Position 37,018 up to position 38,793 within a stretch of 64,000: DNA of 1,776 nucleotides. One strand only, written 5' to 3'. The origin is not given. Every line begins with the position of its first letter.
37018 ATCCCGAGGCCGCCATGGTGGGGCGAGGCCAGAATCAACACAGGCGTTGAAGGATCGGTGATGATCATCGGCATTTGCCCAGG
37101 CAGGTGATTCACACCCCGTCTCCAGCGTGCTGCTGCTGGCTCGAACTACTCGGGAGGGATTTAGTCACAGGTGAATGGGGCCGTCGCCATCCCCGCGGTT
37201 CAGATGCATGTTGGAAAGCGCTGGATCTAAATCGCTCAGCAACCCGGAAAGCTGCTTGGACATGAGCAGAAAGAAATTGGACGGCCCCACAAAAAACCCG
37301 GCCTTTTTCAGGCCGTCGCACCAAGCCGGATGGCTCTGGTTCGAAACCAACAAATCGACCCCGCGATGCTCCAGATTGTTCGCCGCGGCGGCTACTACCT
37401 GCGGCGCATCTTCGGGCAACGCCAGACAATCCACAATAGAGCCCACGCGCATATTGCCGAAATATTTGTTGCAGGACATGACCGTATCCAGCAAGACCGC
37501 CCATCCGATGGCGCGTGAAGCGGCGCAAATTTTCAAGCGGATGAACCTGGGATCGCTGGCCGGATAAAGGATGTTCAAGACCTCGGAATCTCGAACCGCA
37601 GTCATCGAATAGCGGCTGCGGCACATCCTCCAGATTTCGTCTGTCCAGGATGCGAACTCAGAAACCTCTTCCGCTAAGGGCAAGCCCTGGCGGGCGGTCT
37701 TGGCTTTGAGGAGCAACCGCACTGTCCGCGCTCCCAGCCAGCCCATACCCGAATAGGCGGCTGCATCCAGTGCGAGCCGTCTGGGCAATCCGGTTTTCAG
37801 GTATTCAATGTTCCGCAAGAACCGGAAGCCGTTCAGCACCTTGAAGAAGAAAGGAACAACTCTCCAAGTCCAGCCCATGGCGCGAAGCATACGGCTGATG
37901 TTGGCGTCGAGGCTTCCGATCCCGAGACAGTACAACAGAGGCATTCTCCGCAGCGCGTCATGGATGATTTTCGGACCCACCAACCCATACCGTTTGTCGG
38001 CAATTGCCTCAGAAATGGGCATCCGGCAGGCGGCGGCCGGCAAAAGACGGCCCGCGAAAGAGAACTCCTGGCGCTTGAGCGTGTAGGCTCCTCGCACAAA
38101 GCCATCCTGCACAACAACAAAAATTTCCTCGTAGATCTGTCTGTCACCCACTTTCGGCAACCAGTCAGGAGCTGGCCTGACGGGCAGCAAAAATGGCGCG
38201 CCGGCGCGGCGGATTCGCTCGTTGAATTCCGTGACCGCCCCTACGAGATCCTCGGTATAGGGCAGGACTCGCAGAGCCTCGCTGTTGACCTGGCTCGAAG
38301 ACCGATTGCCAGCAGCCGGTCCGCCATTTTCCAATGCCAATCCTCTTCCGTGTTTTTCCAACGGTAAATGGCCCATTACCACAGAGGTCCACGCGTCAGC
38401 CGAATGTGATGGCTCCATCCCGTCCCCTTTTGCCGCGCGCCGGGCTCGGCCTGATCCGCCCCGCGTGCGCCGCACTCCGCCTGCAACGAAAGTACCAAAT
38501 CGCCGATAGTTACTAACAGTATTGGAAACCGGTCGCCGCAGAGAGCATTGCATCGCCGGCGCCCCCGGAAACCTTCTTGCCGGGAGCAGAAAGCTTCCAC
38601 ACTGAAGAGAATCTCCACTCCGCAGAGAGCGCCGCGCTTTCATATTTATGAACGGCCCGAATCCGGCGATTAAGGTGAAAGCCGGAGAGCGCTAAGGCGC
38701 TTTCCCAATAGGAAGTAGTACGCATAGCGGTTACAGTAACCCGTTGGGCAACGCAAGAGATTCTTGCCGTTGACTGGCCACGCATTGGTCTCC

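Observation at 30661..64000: Composite sigma-54-wired locus: a Wzx/Wzy polysaccharide operon flanked by a PCP-based and an ACP-based tailoring operon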

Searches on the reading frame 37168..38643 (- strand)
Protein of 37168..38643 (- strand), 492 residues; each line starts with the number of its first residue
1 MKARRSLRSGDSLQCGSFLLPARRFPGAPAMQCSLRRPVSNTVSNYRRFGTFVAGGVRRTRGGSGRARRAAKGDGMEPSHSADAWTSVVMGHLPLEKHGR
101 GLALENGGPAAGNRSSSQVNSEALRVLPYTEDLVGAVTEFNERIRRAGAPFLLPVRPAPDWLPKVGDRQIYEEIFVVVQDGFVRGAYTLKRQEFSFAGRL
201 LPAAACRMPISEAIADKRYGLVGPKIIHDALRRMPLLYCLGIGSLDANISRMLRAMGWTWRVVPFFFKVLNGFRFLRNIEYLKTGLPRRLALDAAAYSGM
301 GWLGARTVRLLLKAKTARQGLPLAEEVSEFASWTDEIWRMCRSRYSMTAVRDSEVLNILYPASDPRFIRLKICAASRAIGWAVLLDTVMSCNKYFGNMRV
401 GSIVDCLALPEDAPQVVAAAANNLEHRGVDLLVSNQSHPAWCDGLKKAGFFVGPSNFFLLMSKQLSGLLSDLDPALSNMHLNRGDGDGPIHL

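Call 4: search_protein_families(library=pfam, proteins=[window:37168-38643:-], max_evalue=0.01)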
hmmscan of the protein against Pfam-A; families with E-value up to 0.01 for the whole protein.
window:37168-38643:- (492 aa): 0 families

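Call 7: search_protein_families(library=ncbifam, proteins=[window:37168-38643:-], max_evalue=0.01)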
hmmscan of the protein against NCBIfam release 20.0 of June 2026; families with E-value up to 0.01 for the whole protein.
window:37168-38643:- (492 aa): 0 families

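Call 18: find_homologous_proteins(query=window:37168-38418:-, max_evalue=0.00001)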
Query window:37168-38418:- (417 aa): 625 proteins with E <= 0.00001 among 8000 candidates; the best 120 are listed.
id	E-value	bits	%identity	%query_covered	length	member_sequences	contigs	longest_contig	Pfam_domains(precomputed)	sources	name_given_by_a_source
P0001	4.6e-283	956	100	100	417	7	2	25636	-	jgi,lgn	jgi:hypothetical protein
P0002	3.2e-244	828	87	100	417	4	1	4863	-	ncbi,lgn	-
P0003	1.6e-151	523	63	89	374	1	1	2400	-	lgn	-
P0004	9.4e-151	520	59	95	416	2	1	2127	-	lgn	-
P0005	1.5e-149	516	61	89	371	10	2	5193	-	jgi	jgi:hypothetical protein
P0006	1.1e-148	514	60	90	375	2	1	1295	-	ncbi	-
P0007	1.7e-148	513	61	91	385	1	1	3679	-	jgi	-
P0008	5.3e-148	511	61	89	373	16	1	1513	-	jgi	-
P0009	1.7e-147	510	61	89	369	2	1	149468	-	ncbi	-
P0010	1.7e-147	510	62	90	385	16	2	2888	-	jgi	-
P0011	1.2e-146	507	60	92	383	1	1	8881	-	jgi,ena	-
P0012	1.5e-146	507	60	89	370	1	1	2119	-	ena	-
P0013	4.0e-146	505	60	89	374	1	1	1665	-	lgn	-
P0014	7.2e-146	504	60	89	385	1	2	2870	-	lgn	-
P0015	9.0e-146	504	60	90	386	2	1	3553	-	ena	-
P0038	2.8e-138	479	58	88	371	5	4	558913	-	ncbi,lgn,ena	-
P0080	2.7e-117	410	51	88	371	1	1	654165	-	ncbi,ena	-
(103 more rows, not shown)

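Call 19: find_encoding_contigs(protein=P0009, flank=10000, max_places=1)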
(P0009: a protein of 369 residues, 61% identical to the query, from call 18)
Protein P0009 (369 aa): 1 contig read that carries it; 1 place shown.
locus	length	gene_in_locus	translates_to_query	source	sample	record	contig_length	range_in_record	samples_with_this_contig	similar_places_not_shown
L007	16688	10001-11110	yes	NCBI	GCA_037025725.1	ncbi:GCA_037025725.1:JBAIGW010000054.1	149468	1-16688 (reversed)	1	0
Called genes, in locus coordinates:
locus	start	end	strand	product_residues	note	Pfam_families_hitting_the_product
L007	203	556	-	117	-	PF07238:PilZ (weak)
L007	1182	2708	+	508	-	PF00982:Glyco_transf_20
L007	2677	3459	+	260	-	PF02358:Trehalose_PPase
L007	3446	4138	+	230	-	PF19027:DUF5752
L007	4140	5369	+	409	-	PF21269:TreT_GT1, PF00534:Glycos_transf_1, PF13692:Glyco_trans_1_4, PF20706:GT4-conflict (weak)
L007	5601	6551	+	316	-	-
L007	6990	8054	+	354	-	PF00296:Bac_luciferase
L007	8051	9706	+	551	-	PF00501:AMP-binding, PF13193:AMP-binding_C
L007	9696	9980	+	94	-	PF00550:PP-binding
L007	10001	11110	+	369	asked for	-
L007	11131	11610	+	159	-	PF01613:Flavin_Reduct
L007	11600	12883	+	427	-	PF02786:CPSase_L_D2 (faint), PF15632:ATPgrasp_Ter (weak)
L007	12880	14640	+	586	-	PF02543:Carbam_trans_N, PF16861:Carbam_trans_C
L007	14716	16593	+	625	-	PF00501:AMP-binding, PF13193:AMP-binding_C, PF00550:PP-binding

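Call 20: find_encoding_contigs(protein=P0038, flank=10000, max_places=1)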
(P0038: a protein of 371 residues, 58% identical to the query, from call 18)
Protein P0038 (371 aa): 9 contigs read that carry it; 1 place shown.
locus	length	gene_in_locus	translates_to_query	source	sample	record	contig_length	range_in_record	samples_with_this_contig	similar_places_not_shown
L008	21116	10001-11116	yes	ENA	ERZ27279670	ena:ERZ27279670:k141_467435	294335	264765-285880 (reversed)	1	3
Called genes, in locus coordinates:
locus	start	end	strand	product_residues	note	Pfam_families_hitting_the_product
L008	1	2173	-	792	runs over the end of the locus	-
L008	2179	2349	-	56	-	-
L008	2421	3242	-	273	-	PF13668:Ferritin_2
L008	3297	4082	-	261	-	-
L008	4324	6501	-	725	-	PF07494:Reg_prop (faint), PF08450:SGL (faint), PF21959:DUF6923 (faint)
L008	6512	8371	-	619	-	PF05580:Peptidase_S55 (faint)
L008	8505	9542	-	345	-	-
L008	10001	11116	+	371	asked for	-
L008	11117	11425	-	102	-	-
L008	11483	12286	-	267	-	PF00378:ECH_1, PF16113:ECH_2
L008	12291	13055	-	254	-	PF03328:HpcH_HpaI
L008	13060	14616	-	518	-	PF10079:Rossmann-like_BshC, PF24850:CC_BshC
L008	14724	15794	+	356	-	PF04055:Radical_SAM, PF06969:HemN_C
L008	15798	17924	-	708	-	PF13442:Cytochrome_CBB3 (weak), PF01011:PQQ, PF13360:PQQ_2, PF25293:Beta-prop_EMC1_N (faint), PF23727:Beta-prop_FAM234A_B (faint), PF01011:PQQ, PF13360:PQQ_2 (weak), PF13570:Beta-prop_ACSF4 (weak)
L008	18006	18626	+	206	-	-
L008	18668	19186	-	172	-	PF08447:PAS_3 (faint), PF08448:PAS_4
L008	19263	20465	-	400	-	PF07394:DUF1501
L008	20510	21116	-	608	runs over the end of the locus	PF08811:DUF1800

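Call 21: find_encoding_contigs(protein=P0080, flank=10000, max_places=1)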
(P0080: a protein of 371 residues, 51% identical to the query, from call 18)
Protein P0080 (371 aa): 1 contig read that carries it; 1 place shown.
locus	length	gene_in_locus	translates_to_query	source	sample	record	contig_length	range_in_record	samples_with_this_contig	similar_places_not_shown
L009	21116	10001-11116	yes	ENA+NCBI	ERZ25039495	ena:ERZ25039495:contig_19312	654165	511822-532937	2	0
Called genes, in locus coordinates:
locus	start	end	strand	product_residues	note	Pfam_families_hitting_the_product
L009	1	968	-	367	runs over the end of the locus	PF00534:Glycos_transf_1 (weak)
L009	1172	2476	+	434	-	PF04932:Wzy_C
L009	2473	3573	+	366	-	PF13439:Glyco_transf_4, PF13477:Glyco_trans_4_2, PF13579:Glyco_trans_4_4, PF20706:GT4-conflict, PF00534:Glycos_transf_1, PF13692:Glyco_trans_1_4, PF13524:Glyco_trans_1_2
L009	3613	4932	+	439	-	PF13522:GATase_6, PF13537:GATase_7, PF00733:Asn_synthase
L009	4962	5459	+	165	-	PF00733:Asn_synthase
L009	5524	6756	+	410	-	PF13439:Glyco_transf_4, PF13579:Glyco_trans_4_4, PF00534:Glycos_transf_1, PF13692:Glyco_trans_1_4, PF13524:Glyco_trans_1_2 (weak)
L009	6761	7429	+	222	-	PF02397:Bac_transf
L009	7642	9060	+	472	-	PF01041:DegT_DnrJ_EryC1, PF00155:Aminotran_1_2 (weak), PF01041:DegT_DnrJ_EryC1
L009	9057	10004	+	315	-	-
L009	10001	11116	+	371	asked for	-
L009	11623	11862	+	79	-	-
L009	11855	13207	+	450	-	PF00501:AMP-binding, PF13193:AMP-binding_C (weak)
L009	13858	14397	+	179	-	PF03721:UDPG_MGDP_dh_N, PF00984:UDPG_MGDP_dh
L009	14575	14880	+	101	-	PF03720:UDPG_MGDP_dh_C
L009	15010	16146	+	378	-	PF04443:LuxE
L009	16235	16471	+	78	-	-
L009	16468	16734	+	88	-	-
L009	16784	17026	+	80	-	-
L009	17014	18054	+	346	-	PF05893:LuxC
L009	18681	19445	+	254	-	PF01370:Epimerase, PF16363:GDP_Man_Dehyd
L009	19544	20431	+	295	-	PF00483:NTP_transferase, PF12804:NTP_transf_3 (weak)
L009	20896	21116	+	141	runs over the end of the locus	PF01880:Desulfoferrodox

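Call 27: find_related_loci(query=A1, collection=genome_contigs, flank=10000)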
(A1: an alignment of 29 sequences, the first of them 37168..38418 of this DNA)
Query A1 (417 aa) in genome_contigs; peptide patterns used: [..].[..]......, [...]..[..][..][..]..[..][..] (x = any residue, [..] = any of these).
289 stretches matched a pattern; 241 encode a relative of the query (tblastn E <= 1e-3); the best 80 are kept; 80 distinct loci.
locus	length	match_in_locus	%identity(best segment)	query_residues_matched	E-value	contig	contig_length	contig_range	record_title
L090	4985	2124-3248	60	38-417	5e-150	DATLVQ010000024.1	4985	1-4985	MAG TPA_asm: Bryobacteraceae bacterium isolate SMAG_U13196 k141_420885, whole genome shotgun sequence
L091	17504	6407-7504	59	51-417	4e-144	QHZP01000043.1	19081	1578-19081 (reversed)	MAG: Acidobacteria bacterium isolate gp11 AA58 14_1009_16_40cm_scaffold_26830_curated, whole genome shotgun sequence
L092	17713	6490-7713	53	18-417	4e-136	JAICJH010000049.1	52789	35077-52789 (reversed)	MAG: Bryobacteraceae bacterium isolate GZL_FP_2_bin.159 k141_2858920_length_52789_cov_11.9964, whole genome shotgun sequ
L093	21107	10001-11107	55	49-417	3e-135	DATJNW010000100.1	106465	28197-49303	MAG TPA_asm: Bryobacteraceae bacterium isolate SMAG_U14871 k141_476573, whole genome shotgun sequence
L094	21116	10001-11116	50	47-417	2e-120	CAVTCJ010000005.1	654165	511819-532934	MAG: uncultured Planctomycetota bacterium isolate MFD02416.bin.2.218 genome assembly, contig: contig_19312, whole genome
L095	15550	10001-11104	51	48-417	2e-120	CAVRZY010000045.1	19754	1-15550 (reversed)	MAG: uncultured Acidobacteriota bacterium isolate MFD04408.bin.3.357 genome assembly, contig: contig_110601, whole genom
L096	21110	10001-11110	48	48-417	3e-119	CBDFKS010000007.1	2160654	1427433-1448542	MAG: Dehalococcoidia bacterium isolate c4dad43c-b7b6-47a6-a77d-83e0dddb64fa genome assembly, contig: contig_7, whole gen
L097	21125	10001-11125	49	40-417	7e-118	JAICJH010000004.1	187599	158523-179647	MAG: Bryobacteraceae bacterium isolate GZL_FP_2_bin.159 k141_3335313_length_187599_cov_12.0909, whole genome shotgun seq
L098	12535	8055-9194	49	48-417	1e-117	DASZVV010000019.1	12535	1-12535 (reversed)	MAG TPA_asm: Bryobacteraceae bacterium isolate SMAG_U6140 k141_579237, whole genome shotgun sequence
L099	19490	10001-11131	46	39-417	4e-116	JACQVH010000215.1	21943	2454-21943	MAG: Candidatus Hydrogenedentota bacterium isolate NC_groundwater_1458_Ag_S-0.65um_59_18 S_p65_S5_coassembly_k141_394620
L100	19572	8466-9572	58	49-417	4e-141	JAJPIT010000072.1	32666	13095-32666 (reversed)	MAG: Terriglobia bacterium isolate Centralia_MAG_36 k107_218227, whole genome shotgun sequence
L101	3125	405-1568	48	40-417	3e-117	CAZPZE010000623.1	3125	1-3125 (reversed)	MAG TPA_asm: uncultured Solibacteraceae bacterium isolate binchicken_co84_207 genome assembly, contig: k141_2615750, who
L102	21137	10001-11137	48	49-417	4e-110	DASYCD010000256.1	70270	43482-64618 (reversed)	MAG TPA_asm: Bryobacteraceae bacterium isolate SMAG_U4924 k141_4108701, whole genome shotgun sequence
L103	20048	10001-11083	49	54-417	2e-109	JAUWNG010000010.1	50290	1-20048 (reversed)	MAG: Planctomycetota bacterium isolate CSMAG_2418 CSMAG_2418_k141_448942_length_50290_cov_21.9816, whole genome shotgun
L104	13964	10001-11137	49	49-417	2e-108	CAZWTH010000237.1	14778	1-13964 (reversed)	MAG TPA_asm: uncultured Solibacteraceae bacterium isolate binchicken_co84_147 genome assembly, contig: k141_1052646, who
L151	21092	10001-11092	43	49-417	6e-96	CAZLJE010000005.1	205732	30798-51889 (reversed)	MAG TPA_asm: uncultured Terriglobales bacterium isolate SRP272529_co2_10 genome assembly, contig: NODE_32_length_205732_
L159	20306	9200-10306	43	46-417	7e-94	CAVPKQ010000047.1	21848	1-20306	MAG: uncultured Acidobacteriaceae bacterium isolate MFD10064.bin.1.84 genome assembly, contig: contig_70170, whole genom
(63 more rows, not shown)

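Call 29: search_solved_structures(query=A1, max_evalue=10, show_alignments=1)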
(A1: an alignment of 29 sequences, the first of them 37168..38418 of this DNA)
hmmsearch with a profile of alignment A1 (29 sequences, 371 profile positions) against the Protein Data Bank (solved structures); distinct sequences matched with E-value up to 10: 0.

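Call 33: search_protein_families(library=pfam, proteins=[L151:5963-8317:-, L151:8973-9980:+, L151:11138-13084:+, L151:13084-13542:+, L151:13590-14621:+, L151:14621-16123:+, L151:16123-17091:+, L151:17315-18505:+, L151:18501-20114:+, L151:20127-21059:+], max_evalue=0.001)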
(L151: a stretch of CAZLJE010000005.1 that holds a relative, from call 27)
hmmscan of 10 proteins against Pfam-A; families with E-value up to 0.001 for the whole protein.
L151:5963-8317:- (785 aa): 4 families
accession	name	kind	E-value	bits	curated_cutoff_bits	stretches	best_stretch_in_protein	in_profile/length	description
PF22073.2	Cep192_D4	-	3.5e-09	37.3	35.5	1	42-142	3-112/112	Cep192 domain 4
PF15780.11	ASH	-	1.8e-08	34.9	27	1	45-134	9-97/98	Abnormal spindle-like microcephaly-assoc'd, ASPM-SPD-2-Hydin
PF07679.22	I-set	-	2.9e-07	30.9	23.7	0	159-194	5-40/90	Immunoglobulin I-set domain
PF13229.12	Beta_helix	-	0.00016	21.8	25.9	1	504-655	17-150/158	Right handed beta helix region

L151:8973-9980:+ (336 aa): 3 families
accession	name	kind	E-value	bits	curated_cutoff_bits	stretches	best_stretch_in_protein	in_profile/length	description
PF02563.21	Poly_export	-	4.6e-21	75.2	28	1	64-140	3-76/77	Polysaccharide biosynthesis/export protein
PF10531.15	SLBB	-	8.2e-17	61.2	27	2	149-183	3-37/55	SLBB domain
PF22461.2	SLBB_2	-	1.1e-15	58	27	2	230-308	3-79/79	SLBB domain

L151:11138-13084:+ (649 aa): 4 families
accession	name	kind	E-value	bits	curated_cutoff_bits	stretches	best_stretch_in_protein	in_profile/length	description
PF00733.27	Asn_synthase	-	4.6e-88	296.7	21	1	240-611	1-336/354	Asparagine synthase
PF13537.11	GATase_7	-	3.6e-47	159.8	25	1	47-164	1-121/123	Glutamine amidotransferase domain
PF13522.11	GATase_6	-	1.9e-42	144.8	27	1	32-160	1-130/130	Glutamine amidotransferase domain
PF12481.13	DUF3700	-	0.00075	19.5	27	0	113-160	124-171/228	Aluminium induced protein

L151:13084-13542:+ (153 aa): 1 family
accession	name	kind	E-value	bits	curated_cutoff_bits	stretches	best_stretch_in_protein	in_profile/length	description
PF00550.31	PP-binding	-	3e-05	24.6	20.8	1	23-78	14-66/67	Phosphopantetheine attachment site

L151:13590-14621:+ (344 aa): 1 family
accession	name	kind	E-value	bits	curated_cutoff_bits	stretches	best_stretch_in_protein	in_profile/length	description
PF02540.23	NAD_synthase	-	5.1e-44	150.7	21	2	171-311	99-240/242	NAD synthase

L151:14621-16123:+ (501 aa): 2 families
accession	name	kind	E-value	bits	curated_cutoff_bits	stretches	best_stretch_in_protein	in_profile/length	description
PF00501.34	AMP-binding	-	7.8e-76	255.8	29.9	1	9-353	5-384/384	AMP-binding enzyme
PF13193.12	AMP-binding_C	-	6.6e-21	75.5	24.5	1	404-479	2-76/76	AMP-binding enzyme C-terminal domain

L151:16123-17091:+ (323 aa): 1 family
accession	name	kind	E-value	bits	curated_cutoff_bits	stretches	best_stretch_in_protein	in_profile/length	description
PF00248.27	Aldo_ket_red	-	3.3e-46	158.1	24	2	15-252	1-204/291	Aldo/keto reductase family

L151:17315-18505:+ (397 aa): 1 family
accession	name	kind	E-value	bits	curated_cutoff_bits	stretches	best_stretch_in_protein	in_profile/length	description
PF00296.26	Bac_luciferase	-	5.9e-35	121.6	27.9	1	69-368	6-313/314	Luciferase-like monooxygenase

L151:18501-20114:+ (538 aa): 2 families
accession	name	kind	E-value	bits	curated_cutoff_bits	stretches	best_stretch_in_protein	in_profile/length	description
PF00501.34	AMP-binding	-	4.8e-74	249.9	29.9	1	10-380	2-384/384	AMP-binding enzyme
PF13193.12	AMP-binding_C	-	3.7e-10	41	24.5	1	438-513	1-76/76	AMP-binding enzyme C-terminal domain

L151:20127-21059:+ (311 aa): 2 families
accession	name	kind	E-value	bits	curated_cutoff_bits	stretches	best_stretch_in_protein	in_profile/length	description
PF00551.24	Formyl_trans_N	-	1.4e-24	87.3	26.1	1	43-165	48-170/181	Formyl transferase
PF02911.23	Formyl_trans_C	-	3.3e-07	30.8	21.1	1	204-288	4-84/100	Formyl transferase, C-terminal domain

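Call 39: predict_structure(alignment_id=A1)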
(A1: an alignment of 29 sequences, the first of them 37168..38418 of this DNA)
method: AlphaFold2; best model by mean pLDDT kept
length: 417 residues; sequences in the alignment: 29
mean_pLDDT: 84.4   pTM: 0.81
mean pLDDT of the five models: 84.4, 83.9, 83.3, 82.6, 82.3
residues with pLDDT >= 90: 275; 70-90: 87; 50-70: 5; < 50: 50
segments of 3 or more residues with pLDDT < 50: 1-46, 414-417
pLDDT, mean of each block of 10 residues (from residue 1): 25 25 26 32 59 95 96 89 80 90 95 95 96 91 92 96 87 89 93 94 91 94 90 84 84 97 97 95 92 95 96 89 94 97 96 94 95 91 93 94 85 49
secondary structure, 60 per line:
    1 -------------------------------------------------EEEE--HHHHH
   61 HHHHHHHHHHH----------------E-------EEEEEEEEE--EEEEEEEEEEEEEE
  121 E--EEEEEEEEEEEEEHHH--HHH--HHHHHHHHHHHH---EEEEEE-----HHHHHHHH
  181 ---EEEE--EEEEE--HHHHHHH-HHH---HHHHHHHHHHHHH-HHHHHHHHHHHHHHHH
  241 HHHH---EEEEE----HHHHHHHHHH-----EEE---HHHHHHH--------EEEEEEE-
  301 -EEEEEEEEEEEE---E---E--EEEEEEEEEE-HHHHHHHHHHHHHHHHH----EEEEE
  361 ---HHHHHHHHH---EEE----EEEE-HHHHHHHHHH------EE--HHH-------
elements in order: E50-53 H56-71 E96-104 E107-121 E124-136 H147-158 E162-167 H173-180 E184-187 E190-194 H197-203 H211-223 H225-244 E248-252 H257-266 E272-274 H278-284 E293-299 E302-313 E324-333 H335-351 E356-360 H364-372 E376-378 E383-386 H388-397

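Call 48: find_encoding_contigs(protein=P0002, flank=10000, max_places=3)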
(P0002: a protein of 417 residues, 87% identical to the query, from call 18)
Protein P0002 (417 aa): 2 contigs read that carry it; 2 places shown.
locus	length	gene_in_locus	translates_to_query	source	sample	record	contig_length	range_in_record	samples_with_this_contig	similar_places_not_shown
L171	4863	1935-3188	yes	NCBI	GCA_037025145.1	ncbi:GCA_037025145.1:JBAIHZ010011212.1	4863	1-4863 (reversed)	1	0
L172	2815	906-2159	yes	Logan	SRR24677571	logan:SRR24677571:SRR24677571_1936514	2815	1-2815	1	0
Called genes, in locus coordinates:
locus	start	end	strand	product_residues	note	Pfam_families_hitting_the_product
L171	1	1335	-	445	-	?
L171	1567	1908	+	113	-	-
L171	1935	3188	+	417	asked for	-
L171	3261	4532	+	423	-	PF02786:CPSase_L_D2 (weak)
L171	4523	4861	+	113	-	?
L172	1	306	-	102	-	?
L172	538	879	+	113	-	-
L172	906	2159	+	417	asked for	-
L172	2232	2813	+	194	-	?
